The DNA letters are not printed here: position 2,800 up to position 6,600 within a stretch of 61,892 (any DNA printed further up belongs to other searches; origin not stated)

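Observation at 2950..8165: BNR propeller fused to an exported FAD oxidoreductase, plus a stand-alone paralog: a candidate uncharacterised redox step on sialoglycans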

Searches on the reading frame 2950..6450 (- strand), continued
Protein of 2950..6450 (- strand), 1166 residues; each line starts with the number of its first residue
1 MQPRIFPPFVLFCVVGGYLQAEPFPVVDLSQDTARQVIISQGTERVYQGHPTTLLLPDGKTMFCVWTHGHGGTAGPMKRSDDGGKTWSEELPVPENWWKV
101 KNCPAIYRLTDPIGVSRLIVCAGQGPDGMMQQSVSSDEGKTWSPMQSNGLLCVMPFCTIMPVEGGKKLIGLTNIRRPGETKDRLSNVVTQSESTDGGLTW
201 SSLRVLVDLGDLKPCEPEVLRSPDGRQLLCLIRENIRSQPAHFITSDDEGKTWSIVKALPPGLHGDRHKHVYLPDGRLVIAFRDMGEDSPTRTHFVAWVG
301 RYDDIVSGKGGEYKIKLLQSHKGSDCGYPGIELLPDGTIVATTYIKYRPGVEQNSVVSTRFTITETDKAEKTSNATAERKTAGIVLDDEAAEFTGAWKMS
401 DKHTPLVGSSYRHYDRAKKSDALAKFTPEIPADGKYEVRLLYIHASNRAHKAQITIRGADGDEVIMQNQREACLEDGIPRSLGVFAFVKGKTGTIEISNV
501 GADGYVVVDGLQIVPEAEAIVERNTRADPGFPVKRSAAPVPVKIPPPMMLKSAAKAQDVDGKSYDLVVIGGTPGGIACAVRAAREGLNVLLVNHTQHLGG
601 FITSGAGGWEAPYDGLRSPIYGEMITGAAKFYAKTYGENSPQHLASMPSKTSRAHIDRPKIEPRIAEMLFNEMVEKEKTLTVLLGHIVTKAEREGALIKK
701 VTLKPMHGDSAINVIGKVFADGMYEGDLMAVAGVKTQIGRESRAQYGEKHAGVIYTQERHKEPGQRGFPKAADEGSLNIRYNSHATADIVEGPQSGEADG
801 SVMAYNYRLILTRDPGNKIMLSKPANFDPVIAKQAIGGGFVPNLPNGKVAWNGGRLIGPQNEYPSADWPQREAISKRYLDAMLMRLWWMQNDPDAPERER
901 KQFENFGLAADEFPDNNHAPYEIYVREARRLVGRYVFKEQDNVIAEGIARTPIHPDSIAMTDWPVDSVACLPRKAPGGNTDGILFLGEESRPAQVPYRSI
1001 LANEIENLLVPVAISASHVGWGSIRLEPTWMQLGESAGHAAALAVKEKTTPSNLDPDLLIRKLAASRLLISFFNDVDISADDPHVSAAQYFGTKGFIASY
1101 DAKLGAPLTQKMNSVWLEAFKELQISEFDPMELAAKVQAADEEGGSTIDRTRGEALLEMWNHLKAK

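Call 19: search_protein_families(library=ncbifam, proteins=[window:2950-6450:-], max_evalue=0.001)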
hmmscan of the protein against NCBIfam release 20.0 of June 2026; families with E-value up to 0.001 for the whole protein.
window:2950-6450:- (1166 aa): 19 families
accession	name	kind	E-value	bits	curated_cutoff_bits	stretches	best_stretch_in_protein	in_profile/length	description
TIGR01350.1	lipoamide_DH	equivalog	4.3e-08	32.3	408.8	1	563-601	1-38/461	dihydrolipoyl dehydrogenase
NF009477.0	PRK12843.1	equivalog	1.5e-07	30.3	758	1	559-643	12-97/578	FAD-dependent oxidoreductase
NF009474.0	PRK12837.1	equivalog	2.1e-07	30.2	675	1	564-646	8-91/513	FAD-binding protein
NF004789.0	PRK06134.1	subfamily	7.8e-07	28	747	1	556-609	5-57/581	FAD-dependent oxidoreductase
NF009476.0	PRK12839.1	equivalog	1.1e-06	27.2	940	1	562-610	7-54/572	FAD-dependent oxidoreductase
NF003585.0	PRK05249.1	equivalog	2.6e-06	26.3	465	1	562-603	5-46/464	Si-specific NAD(P)(+) transhydrogenase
NF005882.1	PRK07843.1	equivalog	5.1e-06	25.2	788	1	564-642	2-81/547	3-oxosteroid 1-dehydrogenase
NF053677.1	Desat2ChcC2Cyan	equivalog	5.1e-06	25.1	900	1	565-609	2-45/558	4-oxocyclohex-2-ene-1-carboxylate 5-dehydrogenase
TIGR01421.1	gluta_reduc_1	equivalog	3e-05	23.4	556.15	1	562-600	1-38/450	glutathione-disulfide reductase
TIGR03140.1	AhpF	equivalog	3.3e-05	22.6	502.9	1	554-602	203-249/515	alkyl hydroperoxide reductase subunit F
NF009473.0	PRK12835.1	subfamily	6.5e-05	21.6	837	1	556-609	5-58/585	FAD-binding protein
TIGR01438.1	TGR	subfamily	0.00011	21.2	475.85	1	563-595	2-34/485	thioredoxin and glutathione reductase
NF009478.0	PRK12844.1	equivalog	0.00011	20.7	789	1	562-609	7-55/559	3-ketosteroid-delta-1-dehydrogenase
NF053717.1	VnlPnlRedVprA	equivalog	0.00019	20.4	600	1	562-600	5-43/481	vinyl phenol reductase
TIGR01372.1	soxA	subfamily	0.00032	18.6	1164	1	564-604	169-209/996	sarcosine oxidase subunit alpha family protein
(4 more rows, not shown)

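Call 28: find_encoding_contigs(protein=P0118, flank=10000, max_places=2)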
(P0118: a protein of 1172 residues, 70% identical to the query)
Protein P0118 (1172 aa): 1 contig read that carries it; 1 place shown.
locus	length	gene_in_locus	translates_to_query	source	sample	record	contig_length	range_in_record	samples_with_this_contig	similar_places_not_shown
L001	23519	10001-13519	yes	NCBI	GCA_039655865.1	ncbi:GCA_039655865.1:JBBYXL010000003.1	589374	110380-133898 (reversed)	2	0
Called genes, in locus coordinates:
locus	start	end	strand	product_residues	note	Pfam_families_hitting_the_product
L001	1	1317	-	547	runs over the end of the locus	PF22842:Pel9A-like_beta_helix, PF07602:DUF1565 (weak), PF05048:NosD, PF13229:Beta_helix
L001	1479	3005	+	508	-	PF00884:Sulfatase, PF16347:SGSH_C (weak)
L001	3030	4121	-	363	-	PF06925:MGDG_synth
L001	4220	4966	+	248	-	PF01510:Amidase_2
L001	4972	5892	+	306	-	-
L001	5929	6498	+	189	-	-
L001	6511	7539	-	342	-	PF01408:GFO_IDH_MocA, PF22725:GFO_IDH_MocA_C3, PF02894:GFO_IDH_MocA_C (weak)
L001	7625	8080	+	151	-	PF03473:MOSC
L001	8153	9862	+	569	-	PF12831:FAD_oxidored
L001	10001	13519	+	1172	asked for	PF02012:BNR (faint), PF13088:BNR_2, PF25275:Golvesin_C, PF12831:FAD_oxidored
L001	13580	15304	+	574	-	-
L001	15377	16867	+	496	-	PF13229:Beta_helix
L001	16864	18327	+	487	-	-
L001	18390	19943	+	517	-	-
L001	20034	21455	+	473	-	PF00884:Sulfatase, PF01663:Phosphodiest (faint), PF16347:SGSH_C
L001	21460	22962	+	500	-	PF00884:Sulfatase, PF01663:Phosphodiest (weak), PF16347:SGSH_C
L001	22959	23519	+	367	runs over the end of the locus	PF21471:Reelin_subrepeat-B (faint), PF24316:Tli3 (faint), PF13859:BNR_3, PF13088:BNR_2, PF02012:BNR (faint)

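Call 29: find_encoding_contigs(protein=P0069, flank=10000, max_places=2)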
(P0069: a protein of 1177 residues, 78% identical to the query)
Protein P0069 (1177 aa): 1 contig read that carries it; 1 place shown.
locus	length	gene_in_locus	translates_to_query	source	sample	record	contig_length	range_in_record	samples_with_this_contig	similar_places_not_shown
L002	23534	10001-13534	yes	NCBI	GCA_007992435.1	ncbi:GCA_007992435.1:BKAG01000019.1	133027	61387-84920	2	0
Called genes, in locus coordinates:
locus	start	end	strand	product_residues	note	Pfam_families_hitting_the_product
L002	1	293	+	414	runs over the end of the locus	-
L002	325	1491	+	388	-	PF22725:GFO_IDH_MocA_C3 (faint), PF01408:GFO_IDH_MocA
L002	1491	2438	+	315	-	PF00135:COesterase, PF20434:BD-FAE, PF07859:Abhydrolase_3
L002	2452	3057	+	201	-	PF13563:2_5_RNA_ligase2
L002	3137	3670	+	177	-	-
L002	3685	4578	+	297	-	PF04542:Sigma70_r2, PF08281:Sigma70_r4_2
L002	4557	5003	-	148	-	-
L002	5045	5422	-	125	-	PF00561:Abhydrolase_1, PF12697:Abhydrolase_6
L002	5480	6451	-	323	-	PF00561:Abhydrolase_1, PF12146:Hydrolase_4, PF12697:Abhydrolase_6, PF00326:Peptidase_S9 (weak)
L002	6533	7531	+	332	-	PF01965:DJ-1_PfpI, PF00165:HTH_AraC (faint), PF12833:HTH_18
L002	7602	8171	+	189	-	PF00210:Ferritin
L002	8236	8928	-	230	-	-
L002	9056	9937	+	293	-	PF13229:Beta_helix (weak)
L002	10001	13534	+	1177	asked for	PF02012:BNR (faint), PF13088:BNR_2, PF25275:Golvesin_C, PF00890:FAD_binding_2 (weak), PF12831:FAD_oxidored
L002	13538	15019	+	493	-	PF13229:Beta_helix (weak)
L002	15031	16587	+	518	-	-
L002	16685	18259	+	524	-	PF13088:BNR_2, PF02012:BNR (faint)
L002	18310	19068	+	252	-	PF01569:PAP2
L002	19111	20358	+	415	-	PF13088:BNR_2 (faint)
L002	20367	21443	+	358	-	PF00701:DHDPS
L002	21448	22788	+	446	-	-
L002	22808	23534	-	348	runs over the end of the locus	-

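Call 43: predict_structure(alignment_id=A1)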
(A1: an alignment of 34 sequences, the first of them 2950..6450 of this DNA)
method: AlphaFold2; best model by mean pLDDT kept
length: 1166 residues; sequences in the alignment: 34
mean_pLDDT: 67.8   pTM: 0.46
mean pLDDT of the five models: 67.8, 64.2, 62.0, 57.6, 57.2
residues with pLDDT >= 90: 164; 70-90: 526; 50-70: 168; < 50: 308
segments of 3 or more residues with pLDDT < 50: 1-21, 180-184, 322-326, 374-380, 525-547, 599-613, 651-658, 735-809, 836-872, 911-1003, 1012-1027
pLDDT, mean of each block of 10 residues (from residue 1): 41 38 76 78 61 83 79 81 84 80 76 64 81 83 84 81 83 74 66 84 85 72 85 65 88 87 82 91 80 87 86 82 53 91 69 76 88 46 79 91 77 87 93 90 87 90 89 75 90 91 90 84 51 34 41 85 91 78 93 69 30 55 76 74 62 44 66 84 85 87 76 91 60 48 29 27 39 41 30 25 37 62 71 51 36 32 39 53 73 74 64 31 25 26 31 43 28 26 31 33 67 35 40 79 90 80 81 69 86 80 87 91 76 79 82 93 80
secondary structure, 60 per line:
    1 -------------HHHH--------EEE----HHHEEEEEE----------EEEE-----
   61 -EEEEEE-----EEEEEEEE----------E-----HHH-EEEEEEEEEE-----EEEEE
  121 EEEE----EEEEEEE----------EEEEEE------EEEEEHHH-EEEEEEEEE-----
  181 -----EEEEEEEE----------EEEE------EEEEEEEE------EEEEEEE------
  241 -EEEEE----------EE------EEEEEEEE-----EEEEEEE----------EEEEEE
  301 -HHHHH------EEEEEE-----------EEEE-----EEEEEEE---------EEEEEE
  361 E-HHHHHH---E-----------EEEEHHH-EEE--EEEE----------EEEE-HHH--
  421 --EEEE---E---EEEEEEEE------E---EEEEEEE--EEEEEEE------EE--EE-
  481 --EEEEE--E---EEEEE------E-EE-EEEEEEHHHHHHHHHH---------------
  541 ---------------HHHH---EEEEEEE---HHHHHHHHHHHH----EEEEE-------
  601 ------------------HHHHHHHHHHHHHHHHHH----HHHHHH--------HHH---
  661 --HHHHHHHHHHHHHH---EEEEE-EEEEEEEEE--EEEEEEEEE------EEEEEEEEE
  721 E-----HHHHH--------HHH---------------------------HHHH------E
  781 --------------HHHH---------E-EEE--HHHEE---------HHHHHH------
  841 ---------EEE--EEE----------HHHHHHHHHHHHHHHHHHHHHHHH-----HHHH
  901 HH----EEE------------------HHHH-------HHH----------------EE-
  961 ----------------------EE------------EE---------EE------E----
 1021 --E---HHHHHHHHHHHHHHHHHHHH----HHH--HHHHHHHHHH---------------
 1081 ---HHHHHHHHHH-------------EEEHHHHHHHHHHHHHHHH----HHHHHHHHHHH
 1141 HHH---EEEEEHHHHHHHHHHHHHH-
elements in order (helices of 4 or more, strands of 3 or more residues): H14-17 E26-28 E36-41 E52-55 E62-67 E73-80 E101-110 E116-124 E129-135 E146-151 E158-162 E167-175 E186-193 E204-207 E214-221 E228-234 E242-246 E265-272 E278-284 E295-300 H302-306 E313-318 E330-333 E339-345 E355-361 H363-368 E384-387 E392-394 E397-400 E411-414 E423-426 E434-441 E452-458 E461-467 E483-487 E494-498 E510-515 H516-525 H556-559 E563-569 H573-584 E589-593 H619-636 H641-646 H663-676 E680-684 E686-694 E697-705 E712-721 H727-731 H770-773 H795-798 E810-812 H829-834 E850-852 E855-857 H868-891 H897-902 E907-909 H928-931 H1027-1046 H1056-1065 H1084-1093 E1107-1109 H1110-1125 H1130-1143 E1147-1151 H1152-1165

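Call 45: fold_search(model_id=the predicted structure, library=pdb)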
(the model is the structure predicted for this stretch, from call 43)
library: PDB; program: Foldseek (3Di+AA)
matches with E <= 10: 1971; with E <= 0.001: 888
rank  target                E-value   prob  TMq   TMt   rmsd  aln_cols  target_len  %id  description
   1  3h6j                  9.9e-13  1.00  0.20  0.49  16.8       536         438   12  Crystal structure of a putative neuraminidase from Pseudomonas aeruginosa (released 2009-05-12)
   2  9eob                  8.9e-12  1.00  0.20  0.36  15.6       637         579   14  Engineered GH181 sialidase from Akkermansia muciniphila (released 2025-03-26)
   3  2w38                  1.3e-11  1.00  0.20  0.49  16.0       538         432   11  Crystal structure of the pseudaminidase from Pseudomonas aeruginosa (released 2008-12-23)
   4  8hls_A                3.5e-11  1.00  0.20  0.37  16.3       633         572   15  Crystal structure of the sialidase Am1547 from A.muciniphila (released 2024-06-05)
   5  5hx0_A                5.9e-11  1.00  0.23  0.69   4.5       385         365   16  Crystal structure of unknown function protein Dfer_1899 fromDyadobacter fermentans DSM 18053 (released 2016-02-17)
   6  8aa2_E                8.0e-11  1.00  0.17  0.35  16.3       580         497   12  Inactive levan utilisation machinery (utilisome) in the presence of levan fructo-oligosaccharides DP 15-25 (released 2023-06-07)
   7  8feb                  9.3e-11  1.00  0.22  0.48   5.2       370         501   22  Crystal Structure of Porphyromonas gingivalis Sialidase (PG_0352) (released 2023-10-04)
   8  6r3r                  1.3e-10  1.00  0.16  0.32  16.1       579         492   11  First crystal structure of endo-levanase BT1760 from Bacteroides thetaiotaomicron (released 2019-06-19)
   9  5hx0_B                1.4e-10  1.00  0.24  0.70   4.1       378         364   17  Crystal structure of unknown function protein Dfer_1899 fromDyadobacter fermentans DSM 18053 (released 2016-02-17)
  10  8t1z                  2.0e-10  1.00  0.22  0.48   5.2       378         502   22  Crystal Structure of Porphyromonas gingivalis Sialidase (PG_0352) Bound to Neu5Ac (NANA) (released 2023-10-04)
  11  6r3u_A                2.2e-10  1.00  0.16  0.33  16.4       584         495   11  Endo-levanase BT1760 mutant E221A from Bacteroides thetaiotaomicron complexed with levantetraose (released 2019-06-19)
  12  6f2p                  2.2e-10  1.00  0.11  0.13  21.8       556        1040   11  Structure of Paenibacillus xanthan lyase to 2.6 A resolution (released 2018-12-05)
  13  8t1y                  3.2e-10  1.00  0.22  0.49   5.1       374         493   22  Crystal Structure of Porphyromonas gingivalis Sialidase (PG_0352) Bound to Neu5Ac2en (DANA) (released 2023-10-04)
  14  8t26                  4.1e-10  1.00  0.22  0.48   4.9       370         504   22  Crystal Structure of Porphyromonas gingivalis Sialidase (PG_0352) D219A mutant bound to 3'-Sialyllactose (only Neu5Ac vi (released 2023-10-04)
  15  8a9y_E                6.8e-10  1.00  0.17  0.35  16.0       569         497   11  Substrate-free levan utilisation machinery (utilisome) (released 2023-06-07)
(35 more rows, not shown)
